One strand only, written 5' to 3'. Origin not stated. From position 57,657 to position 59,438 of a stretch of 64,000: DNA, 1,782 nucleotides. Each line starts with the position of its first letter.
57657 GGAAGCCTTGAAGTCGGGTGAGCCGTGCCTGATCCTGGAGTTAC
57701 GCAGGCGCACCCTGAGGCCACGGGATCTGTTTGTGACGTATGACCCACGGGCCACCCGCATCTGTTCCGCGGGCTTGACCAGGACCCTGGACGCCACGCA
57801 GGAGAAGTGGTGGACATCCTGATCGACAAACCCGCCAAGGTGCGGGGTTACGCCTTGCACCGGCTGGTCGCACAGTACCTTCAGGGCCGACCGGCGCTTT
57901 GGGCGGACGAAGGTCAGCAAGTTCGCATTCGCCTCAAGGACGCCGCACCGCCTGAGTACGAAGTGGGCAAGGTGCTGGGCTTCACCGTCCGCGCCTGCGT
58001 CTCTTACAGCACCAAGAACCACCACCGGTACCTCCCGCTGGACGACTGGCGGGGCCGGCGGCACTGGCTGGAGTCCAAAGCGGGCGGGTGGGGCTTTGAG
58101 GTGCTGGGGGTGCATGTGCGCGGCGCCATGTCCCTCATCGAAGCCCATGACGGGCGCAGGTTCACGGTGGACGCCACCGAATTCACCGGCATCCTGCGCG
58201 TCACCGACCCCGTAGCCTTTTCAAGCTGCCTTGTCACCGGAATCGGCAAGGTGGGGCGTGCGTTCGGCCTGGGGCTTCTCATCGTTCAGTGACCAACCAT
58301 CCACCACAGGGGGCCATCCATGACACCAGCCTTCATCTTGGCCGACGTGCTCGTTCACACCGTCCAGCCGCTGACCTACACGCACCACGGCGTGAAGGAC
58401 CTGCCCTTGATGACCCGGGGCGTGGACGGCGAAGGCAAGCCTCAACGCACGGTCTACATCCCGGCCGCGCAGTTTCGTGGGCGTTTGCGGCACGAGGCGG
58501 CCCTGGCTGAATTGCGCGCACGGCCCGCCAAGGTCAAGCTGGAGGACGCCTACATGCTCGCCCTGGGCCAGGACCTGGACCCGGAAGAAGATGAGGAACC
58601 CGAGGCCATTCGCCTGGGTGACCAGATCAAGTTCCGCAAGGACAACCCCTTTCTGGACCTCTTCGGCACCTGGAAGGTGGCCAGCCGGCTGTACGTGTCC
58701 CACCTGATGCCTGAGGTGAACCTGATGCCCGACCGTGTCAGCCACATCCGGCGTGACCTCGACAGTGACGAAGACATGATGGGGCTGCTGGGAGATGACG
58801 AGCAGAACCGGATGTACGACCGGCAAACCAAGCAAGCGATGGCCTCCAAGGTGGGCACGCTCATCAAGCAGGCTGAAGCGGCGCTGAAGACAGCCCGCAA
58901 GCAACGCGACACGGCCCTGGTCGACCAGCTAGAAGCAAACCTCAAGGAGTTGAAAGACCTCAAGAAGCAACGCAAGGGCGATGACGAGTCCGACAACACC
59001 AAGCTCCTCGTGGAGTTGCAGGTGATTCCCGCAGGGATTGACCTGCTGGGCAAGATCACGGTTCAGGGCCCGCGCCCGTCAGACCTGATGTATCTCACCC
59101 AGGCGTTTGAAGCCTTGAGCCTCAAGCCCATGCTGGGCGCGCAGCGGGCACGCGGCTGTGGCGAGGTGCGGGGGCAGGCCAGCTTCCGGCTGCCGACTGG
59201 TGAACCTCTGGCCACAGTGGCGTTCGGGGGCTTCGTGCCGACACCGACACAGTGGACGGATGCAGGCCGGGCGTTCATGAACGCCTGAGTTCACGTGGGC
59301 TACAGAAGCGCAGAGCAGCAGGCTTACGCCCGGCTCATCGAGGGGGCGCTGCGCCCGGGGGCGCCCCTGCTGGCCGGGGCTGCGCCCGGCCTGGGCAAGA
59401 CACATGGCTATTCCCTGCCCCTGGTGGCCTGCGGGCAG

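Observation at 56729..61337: Compact, adaptation-less type IV-like CRISPR-Cas operon ending in a DinG-HNH effector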

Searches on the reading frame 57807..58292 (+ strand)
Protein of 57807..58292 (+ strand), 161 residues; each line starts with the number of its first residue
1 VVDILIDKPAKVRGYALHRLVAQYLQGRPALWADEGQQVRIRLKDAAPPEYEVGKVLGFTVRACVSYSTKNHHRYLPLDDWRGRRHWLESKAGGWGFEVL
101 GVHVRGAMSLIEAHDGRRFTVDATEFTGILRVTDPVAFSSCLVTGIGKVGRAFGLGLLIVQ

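Call 4: search_protein_families(library=pfam, proteins=[window:57807-58292:+], max_evalue=1)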
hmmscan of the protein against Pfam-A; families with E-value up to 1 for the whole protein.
window:57807-58292:+ (161 aa): 1 family
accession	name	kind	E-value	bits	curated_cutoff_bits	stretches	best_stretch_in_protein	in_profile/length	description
PF08798.16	CRISPR_assoc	-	7.3e-17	62.8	25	1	33-160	75-221/223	CRISPR associated protein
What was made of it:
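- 57807..58292 (+): cas6 (Cas6e/CasE-like, 161 aa, or 160 aa from GTG 57810). Pfam CRISPR_assoc (PF08798) at 7e-17, above its cut-off (call 4).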

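Call 5: search_protein_families(library=ncbifam, proteins=[window:57807-58292:+], max_evalue=1)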
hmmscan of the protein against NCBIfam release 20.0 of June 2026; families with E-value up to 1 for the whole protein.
window:57807-58292:+ (161 aa): 1 family
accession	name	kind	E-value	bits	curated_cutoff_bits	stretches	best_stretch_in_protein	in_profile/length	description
TIGR01907.1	casE_Cse3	equivalog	2.4e-09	37.9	45.2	1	85-160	127-205/208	type I-E CRISPR-associated protein Cas6/Cse3/CasE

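Call 6: search_protein_families(library=padloc, proteins=[window:57807-58292:+], max_evalue=1)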
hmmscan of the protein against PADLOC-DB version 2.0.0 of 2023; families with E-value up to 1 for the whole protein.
window:57807-58292:+ (161 aa): 6 families
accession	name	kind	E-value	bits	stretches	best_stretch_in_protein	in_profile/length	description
PDLC01716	typeIV_Cas6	-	1.5e-21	75.2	1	1-160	9-184/188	Cas6_5_IV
PDLC01340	Cas6e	-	7.2e-20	70.2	1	45-160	74-186/188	"CAS-I,CAS-II,CAS-III,CAS-IV,CAS-V,CAS-VI; crRNAmaturation"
PDLC01617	Cas6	-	3.1e-19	68.1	1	37-160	64-190/192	"CAS-I,CAS-II,CAS-III,CAS-IV,CAS-V,CAS-VI; crRNAmaturation"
PDLC01277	Cas6e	-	4.9e-14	51.3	1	39-157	59-174/174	"CAS-I,CAS-II,CAS-III,CAS-IV,CAS-V,CAS-VI; crRNAmaturation"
PDLC00954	Cas6e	-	6.3e-10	37.9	1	85-160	127-205/208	"CRISPR-associated protein Cas6/Cse3/CasE, subtype I-E/ECOLI"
PDLC01711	typeIV_Cas6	-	0.00062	17.7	1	94-159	121-185/189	Cas6_0_IVA3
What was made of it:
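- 57807..58292 (+): PADLOC typeIV_Cas6 at 1.5e-21 and Cas6e at 7e-20 (call 6).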

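Call 55: search_solved_structures(query=window:57807-58292:+, max_evalue=1)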
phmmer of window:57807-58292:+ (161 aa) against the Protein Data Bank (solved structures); distinct sequences matched with E-value up to 1: 9.
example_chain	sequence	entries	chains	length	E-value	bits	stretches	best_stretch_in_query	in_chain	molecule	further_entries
5u07_A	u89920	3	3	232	0.0041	20.4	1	33-159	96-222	CRISPR-associated protein, Cse3 family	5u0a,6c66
8yb6_B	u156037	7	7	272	0.022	18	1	123-160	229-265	CRISPR-associated endoribonuclease Cse3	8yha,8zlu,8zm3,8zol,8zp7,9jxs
1wj9_A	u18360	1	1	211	0.049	16.9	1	88-160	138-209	CRISPR-associated protein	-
2y8w_A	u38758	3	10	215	0.05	16.8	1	87-160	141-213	CSE3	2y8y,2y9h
3qrp_A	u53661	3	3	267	0.083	16.1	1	112-160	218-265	Putative uncharacterized protein TTHB192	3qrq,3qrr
8bcv_G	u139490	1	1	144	0.81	12.9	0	120-153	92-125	Photosystem I reaction center subunit V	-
4qyz_K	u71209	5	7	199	0.93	12.7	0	83-159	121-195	CRISPR system Cascade subunit CasE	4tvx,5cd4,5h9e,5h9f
4u7u_D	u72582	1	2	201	0.95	12.7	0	83-159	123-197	CRISPR system Cascade subunit CasE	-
7fbi_H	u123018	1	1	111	0.96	12.6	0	87-159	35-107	3A3 heavy chain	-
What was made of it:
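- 57807..58292 (+): PDB Cse3 hits are weak (call 55).
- Cas6 is Cas6e-like (calls 4, 5, 55).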

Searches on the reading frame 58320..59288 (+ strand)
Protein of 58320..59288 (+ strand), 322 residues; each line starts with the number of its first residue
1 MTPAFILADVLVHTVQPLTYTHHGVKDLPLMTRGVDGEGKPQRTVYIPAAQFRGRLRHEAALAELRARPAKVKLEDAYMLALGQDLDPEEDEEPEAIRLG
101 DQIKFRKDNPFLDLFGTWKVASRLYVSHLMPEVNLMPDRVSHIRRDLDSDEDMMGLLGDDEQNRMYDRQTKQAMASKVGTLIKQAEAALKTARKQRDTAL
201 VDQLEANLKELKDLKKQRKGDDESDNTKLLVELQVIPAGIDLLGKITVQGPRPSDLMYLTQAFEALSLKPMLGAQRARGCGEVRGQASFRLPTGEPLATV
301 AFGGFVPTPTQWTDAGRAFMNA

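Call 4: search_protein_families(library=pfam, proteins=[window:58320-59288:+], max_evalue=1)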
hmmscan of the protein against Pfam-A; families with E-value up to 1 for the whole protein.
window:58320-59288:+ (322 aa): 2 families
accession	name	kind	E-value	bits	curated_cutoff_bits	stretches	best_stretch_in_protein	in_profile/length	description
PF03787.20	RAMPs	-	0.00011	23.2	22.1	1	39-283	25-188/189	RAMP superfamily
PF06705.16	SF-assemblin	-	0.025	14.4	30.6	1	162-242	139-215/247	SF-assemblin/beta giardin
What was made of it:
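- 58320..59288 (+): cas7 / csf2 backbone subunit (322 aa). Pfam RAMPs at 1e-4 (call 4).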

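Call 5: search_protein_families(library=ncbifam, proteins=[window:58320-59288:+], max_evalue=1)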
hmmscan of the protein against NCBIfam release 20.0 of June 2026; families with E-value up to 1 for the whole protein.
window:58320-59288:+ (322 aa): 3 families
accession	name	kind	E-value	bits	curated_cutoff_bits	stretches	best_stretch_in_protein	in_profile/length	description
TIGR03115.2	cas7_csf2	equivalog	8e-07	28.6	130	1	31-297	35-305/346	type IV CRISPR-associated protein Csf2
NF050139.1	PirA_Argsyn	equivalog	0.047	13.7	50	1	171-206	9-44/48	arginine synthesis PII-interacting regulator PirA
NF045778.1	gas_vesic_GvpL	equivalog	0.06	13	200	1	155-219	131-196/260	gas vesicle protein GvpL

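Call 6: search_protein_families(library=padloc, proteins=[window:58320-59288:+], max_evalue=1)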
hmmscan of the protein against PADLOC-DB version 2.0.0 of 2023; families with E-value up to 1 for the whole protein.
window:58320-59288:+ (322 aa): 10 families
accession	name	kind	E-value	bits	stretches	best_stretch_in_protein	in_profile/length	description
PDLC01724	typeIV_Cas7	-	3.2e-32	110.5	1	15-289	13-278/329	Csf2_0_IV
PDLC01725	typeIV_Cas7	-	3e-13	47.8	1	79-310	1-236/263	Csf2_1_IVA3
PDLC01552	typeIV_Cas7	-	2.1e-07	28.6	1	49-287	47-242/272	CAS-IV-A; effector_G7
PDLC01319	typeIV_Cas7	-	2.2e-07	28.7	1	45-282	46-259/291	CAS-IV-A; effector_G7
PDLC01442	Csm3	-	1.5e-06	26.3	1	43-284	43-179/208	"CAS-III-A,CAS-III-D; effector_G7"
PDLC01004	typeIV_Cas7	-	4.8e-06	24.1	1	43-285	45-251/289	Cas_effector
PDLC01003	typeIV_Cas7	-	2.3e-05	22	1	38-188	48-207/344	CRISPR type IV/AFERR-associated protein Csf2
PDLC01572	typeIV_Cas7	-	3.6e-05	21.1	1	212-284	179-246/280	CAS-IV-A; effector_G7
PDLC01016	Csm3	-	0.0031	15.9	1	39-284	25-189/189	Csm3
PDLC02969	SP_VI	-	0.026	13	1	183-246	11-73/77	-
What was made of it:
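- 58320..59288 (+): PADLOC typeIV_Cas7 at 3e-32 (call 6).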

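Call 12: search_solved_structures(query=window:58320-59288:+, max_evalue=1)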
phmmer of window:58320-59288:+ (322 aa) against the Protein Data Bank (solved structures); distinct sequences matched with E-value up to 1: 1.
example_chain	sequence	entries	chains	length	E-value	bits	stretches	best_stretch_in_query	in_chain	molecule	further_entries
8rc2_A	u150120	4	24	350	1.4e-14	57.2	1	13-310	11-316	CRISPR type AFERR-associated protein Csf2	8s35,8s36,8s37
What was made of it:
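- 58320..59288 (+): PDB Csf2 8rc2_A at 1.4e-14 over residues 13-310 (call 12).
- Csf2 (8rc2_A) is the only PDB sequence hit for Cas7 (call 12).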

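Call 84: list_cluster_members(proteins=[P0121, window:58320-59288:+])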
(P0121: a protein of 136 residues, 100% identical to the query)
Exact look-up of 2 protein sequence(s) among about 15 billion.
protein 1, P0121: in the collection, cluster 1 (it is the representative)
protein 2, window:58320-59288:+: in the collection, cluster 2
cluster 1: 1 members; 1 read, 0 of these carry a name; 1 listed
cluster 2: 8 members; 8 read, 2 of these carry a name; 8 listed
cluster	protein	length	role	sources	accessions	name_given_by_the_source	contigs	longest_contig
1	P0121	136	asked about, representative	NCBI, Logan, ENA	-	-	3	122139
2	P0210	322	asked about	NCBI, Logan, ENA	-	-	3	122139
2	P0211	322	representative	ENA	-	-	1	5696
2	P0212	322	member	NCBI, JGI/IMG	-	hypothetical protein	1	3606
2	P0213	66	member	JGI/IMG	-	hypothetical protein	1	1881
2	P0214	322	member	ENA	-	-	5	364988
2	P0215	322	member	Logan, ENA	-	-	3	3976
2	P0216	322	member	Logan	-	-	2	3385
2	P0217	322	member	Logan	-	-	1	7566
